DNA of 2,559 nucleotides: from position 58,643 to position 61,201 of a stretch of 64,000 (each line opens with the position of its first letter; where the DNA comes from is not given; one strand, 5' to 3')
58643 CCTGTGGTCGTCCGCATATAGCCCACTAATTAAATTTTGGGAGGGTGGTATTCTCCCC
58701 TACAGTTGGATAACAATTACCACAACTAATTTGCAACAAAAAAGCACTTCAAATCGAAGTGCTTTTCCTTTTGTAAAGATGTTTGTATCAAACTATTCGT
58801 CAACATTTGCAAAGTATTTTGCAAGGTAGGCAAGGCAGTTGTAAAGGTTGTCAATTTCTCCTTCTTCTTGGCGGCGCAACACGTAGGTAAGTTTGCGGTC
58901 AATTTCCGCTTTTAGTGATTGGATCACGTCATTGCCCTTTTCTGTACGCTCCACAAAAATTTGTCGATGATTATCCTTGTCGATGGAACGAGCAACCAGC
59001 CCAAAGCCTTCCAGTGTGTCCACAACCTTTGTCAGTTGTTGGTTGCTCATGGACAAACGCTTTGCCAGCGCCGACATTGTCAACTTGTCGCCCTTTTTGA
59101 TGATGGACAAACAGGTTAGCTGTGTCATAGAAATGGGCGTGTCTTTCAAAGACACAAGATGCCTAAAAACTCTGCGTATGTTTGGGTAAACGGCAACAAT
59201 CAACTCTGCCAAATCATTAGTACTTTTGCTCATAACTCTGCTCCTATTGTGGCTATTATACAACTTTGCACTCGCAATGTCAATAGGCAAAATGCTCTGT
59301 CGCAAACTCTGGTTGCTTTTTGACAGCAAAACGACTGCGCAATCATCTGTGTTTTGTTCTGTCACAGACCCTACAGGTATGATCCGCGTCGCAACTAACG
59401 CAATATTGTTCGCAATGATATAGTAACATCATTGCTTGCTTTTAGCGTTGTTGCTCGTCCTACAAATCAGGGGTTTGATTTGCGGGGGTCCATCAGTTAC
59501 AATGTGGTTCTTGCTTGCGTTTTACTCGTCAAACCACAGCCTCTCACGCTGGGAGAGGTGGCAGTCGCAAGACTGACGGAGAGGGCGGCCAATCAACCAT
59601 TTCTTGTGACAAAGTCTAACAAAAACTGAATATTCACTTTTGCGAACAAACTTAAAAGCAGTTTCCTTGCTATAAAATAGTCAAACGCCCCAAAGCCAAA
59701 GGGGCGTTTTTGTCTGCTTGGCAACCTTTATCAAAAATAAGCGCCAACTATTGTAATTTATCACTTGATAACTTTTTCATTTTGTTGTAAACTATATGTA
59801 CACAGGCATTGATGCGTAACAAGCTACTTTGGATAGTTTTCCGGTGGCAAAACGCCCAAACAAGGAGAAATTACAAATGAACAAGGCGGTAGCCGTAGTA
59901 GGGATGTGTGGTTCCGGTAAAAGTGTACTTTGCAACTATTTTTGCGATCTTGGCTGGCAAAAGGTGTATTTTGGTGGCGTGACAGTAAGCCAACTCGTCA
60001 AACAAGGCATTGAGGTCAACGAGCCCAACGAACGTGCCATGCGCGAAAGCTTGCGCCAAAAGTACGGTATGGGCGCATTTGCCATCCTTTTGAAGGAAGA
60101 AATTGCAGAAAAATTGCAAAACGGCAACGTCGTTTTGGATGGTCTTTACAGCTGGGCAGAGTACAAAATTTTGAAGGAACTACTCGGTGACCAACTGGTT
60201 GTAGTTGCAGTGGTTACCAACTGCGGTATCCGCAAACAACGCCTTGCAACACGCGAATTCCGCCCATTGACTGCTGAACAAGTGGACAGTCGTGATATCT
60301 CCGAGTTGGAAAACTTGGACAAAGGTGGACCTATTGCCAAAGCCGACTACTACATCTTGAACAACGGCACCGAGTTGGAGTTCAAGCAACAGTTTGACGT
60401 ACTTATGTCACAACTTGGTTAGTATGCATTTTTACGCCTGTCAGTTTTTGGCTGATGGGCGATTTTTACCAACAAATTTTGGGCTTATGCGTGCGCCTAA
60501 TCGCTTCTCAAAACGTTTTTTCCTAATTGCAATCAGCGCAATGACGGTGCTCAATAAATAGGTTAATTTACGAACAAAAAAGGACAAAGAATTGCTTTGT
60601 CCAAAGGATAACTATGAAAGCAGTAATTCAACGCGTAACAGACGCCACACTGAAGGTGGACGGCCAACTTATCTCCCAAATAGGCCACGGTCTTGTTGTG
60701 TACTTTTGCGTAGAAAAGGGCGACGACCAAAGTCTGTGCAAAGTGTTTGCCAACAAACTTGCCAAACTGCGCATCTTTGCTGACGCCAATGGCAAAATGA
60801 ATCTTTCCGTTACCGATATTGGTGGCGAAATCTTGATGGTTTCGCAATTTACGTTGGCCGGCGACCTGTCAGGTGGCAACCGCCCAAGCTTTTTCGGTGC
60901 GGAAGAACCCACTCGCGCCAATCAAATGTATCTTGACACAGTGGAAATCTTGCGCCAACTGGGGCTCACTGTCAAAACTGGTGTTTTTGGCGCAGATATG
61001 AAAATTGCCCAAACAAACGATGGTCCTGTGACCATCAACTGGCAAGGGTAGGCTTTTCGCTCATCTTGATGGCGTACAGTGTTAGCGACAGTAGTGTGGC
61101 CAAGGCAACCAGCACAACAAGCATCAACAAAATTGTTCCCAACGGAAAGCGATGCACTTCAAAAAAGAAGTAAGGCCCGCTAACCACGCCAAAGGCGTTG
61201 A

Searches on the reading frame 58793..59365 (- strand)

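Call 15: search_protein_families(library=pfam, proteins=[window:58793-59365:-])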
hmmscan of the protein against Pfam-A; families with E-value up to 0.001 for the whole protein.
window:58793-59365:- (190 aa): 4 families
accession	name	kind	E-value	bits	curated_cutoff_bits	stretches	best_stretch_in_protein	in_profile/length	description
PF01047.28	MarR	-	1.1e-12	48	24.6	1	78-135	1-58/59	MarR family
PF12802.13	MarR_2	-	3e-07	30.9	27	1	78-135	3-61/61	MarR family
PF22381.2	Staph_reg_Sar_Rot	-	1.3e-05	25.6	27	1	73-150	7-84/85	Transcriptional regulator SarA/Rot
PF13463.12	HTH_27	-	9.5e-05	23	22.2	1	86-144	9-68/68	Winged helix DNA-binding domain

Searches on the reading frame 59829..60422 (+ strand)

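Call 30: search_protein_families(library=pfam, proteins=[window:59829-60422:+])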
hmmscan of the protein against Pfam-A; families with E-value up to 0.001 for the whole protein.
window:59829-60422:+ (197 aa): 2 families
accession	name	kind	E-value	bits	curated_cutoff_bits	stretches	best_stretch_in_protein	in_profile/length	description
PF13238.12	AAA_18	-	4.6e-07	30.8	29.4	1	21-143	1-112/128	AAA domain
PF13207.12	AAA_17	-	0.00013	22.7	27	1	24-142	1-123/136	AAA domain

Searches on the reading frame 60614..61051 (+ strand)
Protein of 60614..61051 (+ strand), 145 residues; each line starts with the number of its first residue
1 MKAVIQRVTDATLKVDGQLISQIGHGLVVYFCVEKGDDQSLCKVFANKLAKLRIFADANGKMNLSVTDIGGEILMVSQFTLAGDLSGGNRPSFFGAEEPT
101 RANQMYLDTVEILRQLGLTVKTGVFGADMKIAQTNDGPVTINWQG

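Call 30: search_protein_families(library=pfam, proteins=[window:60614-61051:+])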
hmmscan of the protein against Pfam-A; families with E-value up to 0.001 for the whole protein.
window:60614-61051:+ (145 aa): 1 family
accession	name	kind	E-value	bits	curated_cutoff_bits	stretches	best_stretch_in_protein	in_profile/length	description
PF02580.21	Tyr_Deacylase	-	2e-52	177.8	25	1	2-142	1-142/144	D-Tyr-tRNA(Tyr) deacylase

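Call 99: find_encoding_contigs(protein=window:60614-61051:+, flank=5000, max_places=10)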
Protein window:60614-61051:+ (145 aa): 12 contigs read that carry it; 10 places shown.
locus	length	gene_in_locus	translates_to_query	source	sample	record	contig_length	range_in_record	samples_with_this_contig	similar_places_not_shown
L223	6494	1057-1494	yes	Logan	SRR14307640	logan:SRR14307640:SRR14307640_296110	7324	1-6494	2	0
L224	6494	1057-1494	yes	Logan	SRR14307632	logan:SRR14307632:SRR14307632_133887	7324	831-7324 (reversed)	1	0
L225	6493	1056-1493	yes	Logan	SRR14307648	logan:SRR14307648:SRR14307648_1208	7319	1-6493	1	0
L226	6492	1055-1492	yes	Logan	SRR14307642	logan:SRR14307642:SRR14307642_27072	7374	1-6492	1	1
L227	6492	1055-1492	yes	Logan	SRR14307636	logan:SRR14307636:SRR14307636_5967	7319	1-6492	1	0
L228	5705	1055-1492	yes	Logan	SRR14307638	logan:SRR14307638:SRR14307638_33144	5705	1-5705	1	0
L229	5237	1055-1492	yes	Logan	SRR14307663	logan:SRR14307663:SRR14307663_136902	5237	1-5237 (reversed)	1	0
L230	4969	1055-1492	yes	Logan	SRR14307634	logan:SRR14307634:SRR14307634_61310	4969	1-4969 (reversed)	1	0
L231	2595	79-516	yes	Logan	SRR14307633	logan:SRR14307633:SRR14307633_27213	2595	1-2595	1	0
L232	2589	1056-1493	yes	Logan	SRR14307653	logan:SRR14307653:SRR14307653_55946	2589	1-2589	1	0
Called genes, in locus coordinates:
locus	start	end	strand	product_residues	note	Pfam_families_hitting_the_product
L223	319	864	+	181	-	PF13238:AAA_18 (weak)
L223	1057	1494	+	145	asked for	PF02580:Tyr_Deacylase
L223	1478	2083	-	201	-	-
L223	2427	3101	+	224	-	PF00072:Response_reg, PF00486:Trans_reg_C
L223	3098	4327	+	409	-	PF00512:HisKA, PF02518:HATPase_c, PF14501:HATPase_c_5 (faint)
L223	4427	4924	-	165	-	-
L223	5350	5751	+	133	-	PF00293:NUDIX, PF14815:NUDIX_4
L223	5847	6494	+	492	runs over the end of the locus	?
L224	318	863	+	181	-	PF13238:AAA_18 (weak)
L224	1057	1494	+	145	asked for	PF02580:Tyr_Deacylase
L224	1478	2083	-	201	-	-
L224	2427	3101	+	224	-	PF00072:Response_reg, PF00486:Trans_reg_C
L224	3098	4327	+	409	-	PF00512:HisKA, PF02518:HATPase_c, PF14501:HATPase_c_5 (faint)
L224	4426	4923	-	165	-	-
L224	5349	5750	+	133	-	PF00293:NUDIX, PF14815:NUDIX_4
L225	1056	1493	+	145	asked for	PF02580:Tyr_Deacylase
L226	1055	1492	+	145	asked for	PF02580:Tyr_Deacylase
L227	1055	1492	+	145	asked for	PF02580:Tyr_Deacylase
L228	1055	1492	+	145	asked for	PF02580:Tyr_Deacylase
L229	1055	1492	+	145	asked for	PF02580:Tyr_Deacylase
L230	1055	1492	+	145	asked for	PF02580:Tyr_Deacylase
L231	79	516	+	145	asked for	PF02580:Tyr_Deacylase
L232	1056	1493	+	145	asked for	PF02580:Tyr_Deacylase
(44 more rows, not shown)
